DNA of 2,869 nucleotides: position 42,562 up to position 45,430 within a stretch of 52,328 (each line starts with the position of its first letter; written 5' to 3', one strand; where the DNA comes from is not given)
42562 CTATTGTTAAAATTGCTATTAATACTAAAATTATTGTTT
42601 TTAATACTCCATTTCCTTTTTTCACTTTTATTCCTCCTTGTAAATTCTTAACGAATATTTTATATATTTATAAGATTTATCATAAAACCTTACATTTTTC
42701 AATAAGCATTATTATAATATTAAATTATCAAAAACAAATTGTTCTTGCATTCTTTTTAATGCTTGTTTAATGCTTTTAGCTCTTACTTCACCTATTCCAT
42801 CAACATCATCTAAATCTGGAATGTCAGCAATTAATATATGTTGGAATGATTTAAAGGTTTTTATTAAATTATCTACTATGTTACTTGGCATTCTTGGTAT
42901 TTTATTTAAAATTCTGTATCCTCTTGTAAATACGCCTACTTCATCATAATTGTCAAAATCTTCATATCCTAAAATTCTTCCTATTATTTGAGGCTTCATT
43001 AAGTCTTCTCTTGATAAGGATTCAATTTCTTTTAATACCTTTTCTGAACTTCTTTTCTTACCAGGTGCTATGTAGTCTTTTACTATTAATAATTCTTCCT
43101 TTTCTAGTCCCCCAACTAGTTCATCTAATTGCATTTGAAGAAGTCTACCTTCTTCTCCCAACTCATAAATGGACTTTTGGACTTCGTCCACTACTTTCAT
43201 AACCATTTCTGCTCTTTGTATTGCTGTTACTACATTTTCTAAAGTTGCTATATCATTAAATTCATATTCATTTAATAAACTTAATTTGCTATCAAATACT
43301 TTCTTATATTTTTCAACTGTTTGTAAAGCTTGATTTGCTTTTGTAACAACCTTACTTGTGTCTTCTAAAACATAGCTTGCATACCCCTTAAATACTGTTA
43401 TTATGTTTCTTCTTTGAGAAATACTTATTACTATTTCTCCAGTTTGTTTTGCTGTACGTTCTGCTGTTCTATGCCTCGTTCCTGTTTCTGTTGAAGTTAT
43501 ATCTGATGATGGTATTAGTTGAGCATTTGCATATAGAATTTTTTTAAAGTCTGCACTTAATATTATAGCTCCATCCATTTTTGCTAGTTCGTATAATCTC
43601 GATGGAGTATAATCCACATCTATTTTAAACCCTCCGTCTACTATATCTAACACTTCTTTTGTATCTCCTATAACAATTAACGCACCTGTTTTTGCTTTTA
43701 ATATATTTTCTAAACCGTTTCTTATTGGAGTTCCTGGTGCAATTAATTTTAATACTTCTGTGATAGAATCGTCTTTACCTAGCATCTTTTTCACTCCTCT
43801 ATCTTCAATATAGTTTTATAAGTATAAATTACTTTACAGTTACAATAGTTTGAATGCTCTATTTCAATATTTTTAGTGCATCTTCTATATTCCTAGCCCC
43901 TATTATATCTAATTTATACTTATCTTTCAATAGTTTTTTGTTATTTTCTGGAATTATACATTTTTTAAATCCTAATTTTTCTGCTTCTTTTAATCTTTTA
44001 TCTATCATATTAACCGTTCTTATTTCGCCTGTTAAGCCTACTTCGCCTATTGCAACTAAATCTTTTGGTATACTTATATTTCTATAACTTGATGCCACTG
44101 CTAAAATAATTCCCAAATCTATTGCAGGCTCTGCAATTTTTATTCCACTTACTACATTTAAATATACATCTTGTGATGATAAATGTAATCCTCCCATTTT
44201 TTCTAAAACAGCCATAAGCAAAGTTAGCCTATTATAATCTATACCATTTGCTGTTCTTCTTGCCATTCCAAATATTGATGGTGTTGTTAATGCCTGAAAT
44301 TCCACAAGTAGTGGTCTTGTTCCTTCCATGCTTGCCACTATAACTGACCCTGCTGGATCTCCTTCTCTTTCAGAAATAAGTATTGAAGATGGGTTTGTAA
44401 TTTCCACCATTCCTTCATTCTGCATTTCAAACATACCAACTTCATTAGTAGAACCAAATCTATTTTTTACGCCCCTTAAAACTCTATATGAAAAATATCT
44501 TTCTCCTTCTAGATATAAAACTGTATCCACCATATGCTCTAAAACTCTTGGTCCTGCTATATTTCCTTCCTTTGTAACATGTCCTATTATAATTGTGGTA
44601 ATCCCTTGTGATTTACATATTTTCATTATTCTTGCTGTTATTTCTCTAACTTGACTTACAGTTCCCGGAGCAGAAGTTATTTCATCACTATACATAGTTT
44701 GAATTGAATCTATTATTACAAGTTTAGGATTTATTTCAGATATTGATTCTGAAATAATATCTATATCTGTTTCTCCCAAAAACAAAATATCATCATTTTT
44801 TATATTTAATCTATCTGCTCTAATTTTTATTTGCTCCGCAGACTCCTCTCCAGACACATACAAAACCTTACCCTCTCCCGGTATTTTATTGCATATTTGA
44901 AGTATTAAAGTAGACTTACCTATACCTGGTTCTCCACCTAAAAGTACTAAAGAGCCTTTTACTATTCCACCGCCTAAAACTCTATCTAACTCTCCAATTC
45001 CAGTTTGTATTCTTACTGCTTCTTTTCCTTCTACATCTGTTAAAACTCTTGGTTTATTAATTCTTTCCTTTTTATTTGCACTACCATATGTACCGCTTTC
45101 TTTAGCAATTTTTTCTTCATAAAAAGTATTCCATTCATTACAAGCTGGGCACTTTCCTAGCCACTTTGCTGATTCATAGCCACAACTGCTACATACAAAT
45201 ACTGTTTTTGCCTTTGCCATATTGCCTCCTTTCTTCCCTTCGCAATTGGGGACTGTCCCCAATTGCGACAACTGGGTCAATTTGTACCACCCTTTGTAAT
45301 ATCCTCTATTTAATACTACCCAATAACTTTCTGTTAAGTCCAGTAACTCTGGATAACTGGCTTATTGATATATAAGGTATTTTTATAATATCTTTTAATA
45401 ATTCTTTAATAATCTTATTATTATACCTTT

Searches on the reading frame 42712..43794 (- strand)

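Call 57: search_protein_families(library=pfam, proteins=[window:42712-43794:-], max_evalue=0.00001)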
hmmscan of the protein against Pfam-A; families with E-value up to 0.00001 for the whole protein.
window:42712-43794:- (360 aa): 2 families
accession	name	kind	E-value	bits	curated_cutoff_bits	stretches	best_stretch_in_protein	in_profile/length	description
PF10635.14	DisA-linker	-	8.1e-47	159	25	1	143-279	1-137/142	DisA bacterial checkpoint controller linker region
PF02457.21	DAC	-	1.4e-29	102.5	27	1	26-137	2-116/119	DisA bacterial checkpoint controller nucleotide-binding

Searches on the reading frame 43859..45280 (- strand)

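Call 57: search_protein_families(library=pfam, proteins=[window:43859-45280:-], max_evalue=0.00001)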
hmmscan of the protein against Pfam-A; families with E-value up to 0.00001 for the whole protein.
window:43859-45280:- (473 aa): 7 families
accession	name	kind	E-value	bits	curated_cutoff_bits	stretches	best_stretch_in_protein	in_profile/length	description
PF06745.19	ATPase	-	5.3e-21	75.5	26.6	2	91-161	1-73/231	KaiC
PF13481.12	AAA_25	-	1.8e-16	60.8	27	1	90-239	14-194/195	AAA domain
PF18073.7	Zn_ribbon_LapB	-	1.9e-12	47.1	25.7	1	28-55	1-28/28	Rubredoxin metal binding domain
PF03796.21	DnaB_C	-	4.7e-10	39.7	27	1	91-234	2-137/255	DnaB-like helicase C terminal domain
PF13541.12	ChlI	-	1.4e-09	38.3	27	1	361-447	35-121/121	Subunit ChlI of Mg-chelatase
PF08423.17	Rad51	-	6.3e-08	32.6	22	1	86-232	3-172/244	Rad51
PF05362.19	Lon_C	-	1.3e-06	28.6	21.1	1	371-469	95-199/205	Lon protease (S16) C-terminal proteolytic domain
